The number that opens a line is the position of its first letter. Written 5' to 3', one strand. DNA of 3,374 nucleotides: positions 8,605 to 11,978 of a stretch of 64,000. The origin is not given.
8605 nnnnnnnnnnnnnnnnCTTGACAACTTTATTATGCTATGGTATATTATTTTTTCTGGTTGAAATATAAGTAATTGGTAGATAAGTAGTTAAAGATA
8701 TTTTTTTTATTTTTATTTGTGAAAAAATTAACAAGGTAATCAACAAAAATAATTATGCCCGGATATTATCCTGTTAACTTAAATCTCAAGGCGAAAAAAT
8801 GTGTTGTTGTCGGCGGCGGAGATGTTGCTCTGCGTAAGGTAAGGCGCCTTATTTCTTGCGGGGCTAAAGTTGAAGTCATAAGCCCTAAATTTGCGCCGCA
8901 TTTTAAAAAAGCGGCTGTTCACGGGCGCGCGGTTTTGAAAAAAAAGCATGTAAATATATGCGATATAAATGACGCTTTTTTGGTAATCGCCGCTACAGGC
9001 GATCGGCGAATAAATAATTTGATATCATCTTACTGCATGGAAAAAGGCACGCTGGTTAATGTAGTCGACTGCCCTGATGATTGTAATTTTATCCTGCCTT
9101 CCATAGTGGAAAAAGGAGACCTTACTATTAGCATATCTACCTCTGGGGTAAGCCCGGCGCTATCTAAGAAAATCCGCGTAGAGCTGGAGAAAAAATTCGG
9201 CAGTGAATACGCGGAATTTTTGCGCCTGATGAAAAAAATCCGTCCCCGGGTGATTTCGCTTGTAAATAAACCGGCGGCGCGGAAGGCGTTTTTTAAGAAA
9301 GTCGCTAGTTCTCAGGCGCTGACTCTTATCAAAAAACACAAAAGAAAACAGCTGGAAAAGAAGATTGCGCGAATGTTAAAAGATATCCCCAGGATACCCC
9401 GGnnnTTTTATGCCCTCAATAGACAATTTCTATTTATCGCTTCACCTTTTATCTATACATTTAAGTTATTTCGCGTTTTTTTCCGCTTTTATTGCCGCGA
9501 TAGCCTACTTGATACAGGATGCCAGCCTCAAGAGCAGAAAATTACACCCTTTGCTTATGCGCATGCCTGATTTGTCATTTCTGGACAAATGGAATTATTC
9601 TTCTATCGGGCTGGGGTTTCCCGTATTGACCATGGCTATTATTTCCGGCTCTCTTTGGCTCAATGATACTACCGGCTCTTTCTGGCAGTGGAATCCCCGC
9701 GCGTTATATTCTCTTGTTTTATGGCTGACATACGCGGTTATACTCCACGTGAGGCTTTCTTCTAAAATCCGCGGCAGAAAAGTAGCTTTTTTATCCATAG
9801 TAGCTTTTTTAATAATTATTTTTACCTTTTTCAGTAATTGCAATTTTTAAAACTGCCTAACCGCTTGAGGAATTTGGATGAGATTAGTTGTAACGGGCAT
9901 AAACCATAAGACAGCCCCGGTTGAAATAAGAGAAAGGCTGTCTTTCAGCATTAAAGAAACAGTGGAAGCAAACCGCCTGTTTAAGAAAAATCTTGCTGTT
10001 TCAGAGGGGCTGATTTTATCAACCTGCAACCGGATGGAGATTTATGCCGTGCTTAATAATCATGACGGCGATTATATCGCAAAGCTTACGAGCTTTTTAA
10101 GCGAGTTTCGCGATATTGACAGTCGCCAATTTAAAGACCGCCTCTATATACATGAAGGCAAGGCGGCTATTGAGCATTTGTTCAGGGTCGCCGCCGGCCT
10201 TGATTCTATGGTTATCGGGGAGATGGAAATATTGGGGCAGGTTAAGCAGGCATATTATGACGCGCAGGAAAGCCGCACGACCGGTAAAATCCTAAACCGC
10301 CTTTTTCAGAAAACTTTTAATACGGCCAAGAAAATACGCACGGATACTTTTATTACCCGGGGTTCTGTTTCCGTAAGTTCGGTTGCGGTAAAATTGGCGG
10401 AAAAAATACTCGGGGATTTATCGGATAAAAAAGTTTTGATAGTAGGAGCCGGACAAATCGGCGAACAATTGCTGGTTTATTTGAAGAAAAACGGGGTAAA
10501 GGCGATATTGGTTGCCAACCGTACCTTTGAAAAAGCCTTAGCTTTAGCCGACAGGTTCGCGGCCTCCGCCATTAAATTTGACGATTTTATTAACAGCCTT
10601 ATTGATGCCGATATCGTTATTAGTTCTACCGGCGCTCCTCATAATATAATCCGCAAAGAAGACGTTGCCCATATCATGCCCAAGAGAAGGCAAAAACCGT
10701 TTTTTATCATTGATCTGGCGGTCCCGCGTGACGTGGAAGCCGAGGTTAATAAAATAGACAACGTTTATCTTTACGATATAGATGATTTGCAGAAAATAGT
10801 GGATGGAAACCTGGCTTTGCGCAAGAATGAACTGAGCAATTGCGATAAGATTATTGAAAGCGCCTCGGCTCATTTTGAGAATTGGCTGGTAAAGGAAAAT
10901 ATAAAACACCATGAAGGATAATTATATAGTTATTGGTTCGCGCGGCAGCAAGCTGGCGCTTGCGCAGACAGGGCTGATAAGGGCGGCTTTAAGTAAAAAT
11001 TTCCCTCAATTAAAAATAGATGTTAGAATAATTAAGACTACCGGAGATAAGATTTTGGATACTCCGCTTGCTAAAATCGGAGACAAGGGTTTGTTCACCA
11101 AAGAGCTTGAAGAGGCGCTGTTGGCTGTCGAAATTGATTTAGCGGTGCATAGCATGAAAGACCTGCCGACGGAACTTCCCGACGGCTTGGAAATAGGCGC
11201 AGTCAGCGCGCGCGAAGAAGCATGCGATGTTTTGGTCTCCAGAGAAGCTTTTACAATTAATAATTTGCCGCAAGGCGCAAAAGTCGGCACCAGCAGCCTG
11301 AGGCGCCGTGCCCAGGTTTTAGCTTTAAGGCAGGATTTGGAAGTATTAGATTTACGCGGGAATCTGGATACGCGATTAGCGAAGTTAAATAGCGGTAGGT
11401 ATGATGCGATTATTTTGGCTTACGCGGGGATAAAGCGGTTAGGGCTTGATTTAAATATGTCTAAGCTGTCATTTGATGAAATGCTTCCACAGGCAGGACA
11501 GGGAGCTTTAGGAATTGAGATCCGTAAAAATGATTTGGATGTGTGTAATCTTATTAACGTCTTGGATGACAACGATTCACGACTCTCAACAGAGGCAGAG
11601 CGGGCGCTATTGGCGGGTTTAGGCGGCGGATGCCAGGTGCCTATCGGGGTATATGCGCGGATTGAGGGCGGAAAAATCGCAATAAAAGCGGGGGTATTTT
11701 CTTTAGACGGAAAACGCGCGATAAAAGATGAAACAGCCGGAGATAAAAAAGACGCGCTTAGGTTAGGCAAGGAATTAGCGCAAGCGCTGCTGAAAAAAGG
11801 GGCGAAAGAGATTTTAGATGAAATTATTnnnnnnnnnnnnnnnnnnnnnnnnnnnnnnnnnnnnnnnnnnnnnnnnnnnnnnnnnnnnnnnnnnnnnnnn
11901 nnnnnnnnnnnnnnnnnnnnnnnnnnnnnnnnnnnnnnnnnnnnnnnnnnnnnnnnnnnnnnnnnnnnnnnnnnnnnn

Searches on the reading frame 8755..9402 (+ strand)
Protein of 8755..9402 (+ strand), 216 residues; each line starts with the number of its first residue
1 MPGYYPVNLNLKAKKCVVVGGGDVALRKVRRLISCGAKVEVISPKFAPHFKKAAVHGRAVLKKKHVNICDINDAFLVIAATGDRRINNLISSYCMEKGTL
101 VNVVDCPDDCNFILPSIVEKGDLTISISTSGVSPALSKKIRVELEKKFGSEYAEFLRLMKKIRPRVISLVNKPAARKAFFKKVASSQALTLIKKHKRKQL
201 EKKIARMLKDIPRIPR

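Call 17: search_protein_families(library=pfam, proteins=[window:8755-9402:+], max_evalue=0.001)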
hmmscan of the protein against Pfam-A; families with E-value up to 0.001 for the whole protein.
window:8755-9402:+ (216 aa): 3 families
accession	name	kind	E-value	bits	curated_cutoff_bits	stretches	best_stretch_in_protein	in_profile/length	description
PF13241.12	NAD_binding_7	-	6.9e-31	107.3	22.1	1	8-116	2-104/104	Putative NAD(P)-binding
PF14824.11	Sirohm_synth_M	-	4.3e-08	32.9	25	1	121-146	2-27/28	Sirohaem biosynthesis protein central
PF10414.14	CysG_dimeriser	-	1.8e-06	28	23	1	152-208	2-58/58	Sirohaem synthase dimerisation region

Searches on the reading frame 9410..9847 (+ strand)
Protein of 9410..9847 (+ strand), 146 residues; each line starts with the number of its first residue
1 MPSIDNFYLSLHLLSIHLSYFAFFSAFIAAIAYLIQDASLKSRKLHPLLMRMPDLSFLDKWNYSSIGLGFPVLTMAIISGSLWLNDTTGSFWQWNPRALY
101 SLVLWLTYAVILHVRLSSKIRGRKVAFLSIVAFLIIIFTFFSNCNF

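Call 18: search_protein_families(library=pfam, proteins=[window:9410-9847:+], max_evalue=0.001)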
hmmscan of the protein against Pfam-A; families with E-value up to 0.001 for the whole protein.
window:9410-9847:+ (146 aa): 1 family
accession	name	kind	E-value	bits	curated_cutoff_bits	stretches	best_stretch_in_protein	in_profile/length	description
PF01578.25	Cytochrom_C_asm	-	9.7e-34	117.3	29.9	1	9-142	72-203/212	Cytochrome C assembly protein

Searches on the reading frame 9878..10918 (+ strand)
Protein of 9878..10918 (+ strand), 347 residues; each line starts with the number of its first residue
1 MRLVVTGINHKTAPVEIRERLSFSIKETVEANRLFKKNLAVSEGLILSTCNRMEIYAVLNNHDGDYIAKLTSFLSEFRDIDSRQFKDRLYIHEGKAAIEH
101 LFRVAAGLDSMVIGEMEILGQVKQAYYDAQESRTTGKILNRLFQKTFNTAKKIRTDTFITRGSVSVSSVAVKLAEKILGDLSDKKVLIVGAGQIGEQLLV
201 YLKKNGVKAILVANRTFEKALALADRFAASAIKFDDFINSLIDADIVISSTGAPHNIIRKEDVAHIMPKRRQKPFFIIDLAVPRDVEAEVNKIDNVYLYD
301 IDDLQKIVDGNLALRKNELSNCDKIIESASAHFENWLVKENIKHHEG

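Call 18: search_protein_families(library=pfam, proteins=[window:9878-10918:+], max_evalue=0.001)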
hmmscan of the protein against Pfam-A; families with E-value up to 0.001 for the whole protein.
window:9878-10918:+ (347 aa): 8 families
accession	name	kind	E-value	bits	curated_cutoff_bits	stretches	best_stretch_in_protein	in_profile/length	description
PF05201.20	GlutR_N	-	3.4e-54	183.2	27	1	7-157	2-151/151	Glutamyl-tRNAGlu reductase, N-terminal domain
PF01488.26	Shikimate_DH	-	1e-43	149.2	24.3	1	172-307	1-138/138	Shikimate / quinate 5-dehydrogenase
PF13241.12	NAD_binding_7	-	4.7e-06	27.6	22.1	1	180-255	4-73/104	Putative NAD(P)-binding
PF02826.25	2-Hacid_dh_C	-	2.2e-05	24.4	25.1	1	177-262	30-113/178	D-isomer specific 2-hydroxyacid dehydrogenase, NAD binding domain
PF03807.23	F420_oxidored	-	6.2e-05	24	21.6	1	185-251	1-67/94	NADP oxidoreductase coenzyme F420-dependent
PF03435.24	Sacchrp_dh_NADP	-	0.00047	20.9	25.1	1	186-234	1-55/129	Saccharopine dehydrogenase NADP binding domain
PF00899.27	ThiF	-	0.00054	19.6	28.1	1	178-212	15-49/238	ThiF family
PF01408.29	GFO_IDH_MocA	-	0.00077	20.6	24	0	185-258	2-79/120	Oxidoreductase family, NAD-binding Rossmann fold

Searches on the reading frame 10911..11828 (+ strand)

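Call 18: search_protein_families(library=pfam, proteins=[window:10911-11828:+], max_evalue=0.001)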
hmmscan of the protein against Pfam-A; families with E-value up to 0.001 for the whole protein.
window:10911-11828:+ (306 aa): 2 families
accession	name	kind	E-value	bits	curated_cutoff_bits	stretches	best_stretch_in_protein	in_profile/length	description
PF01379.25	Porphobil_deam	-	1.1e-82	277.1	22.1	1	6-211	1-205/207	Porphobilinogen deaminase, dipyromethane cofactor binding domain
PF03900.20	Porphobil_deamC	-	4.5e-20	72.2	26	1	228-294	5-73/74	Porphobilinogen deaminase, C-terminal domain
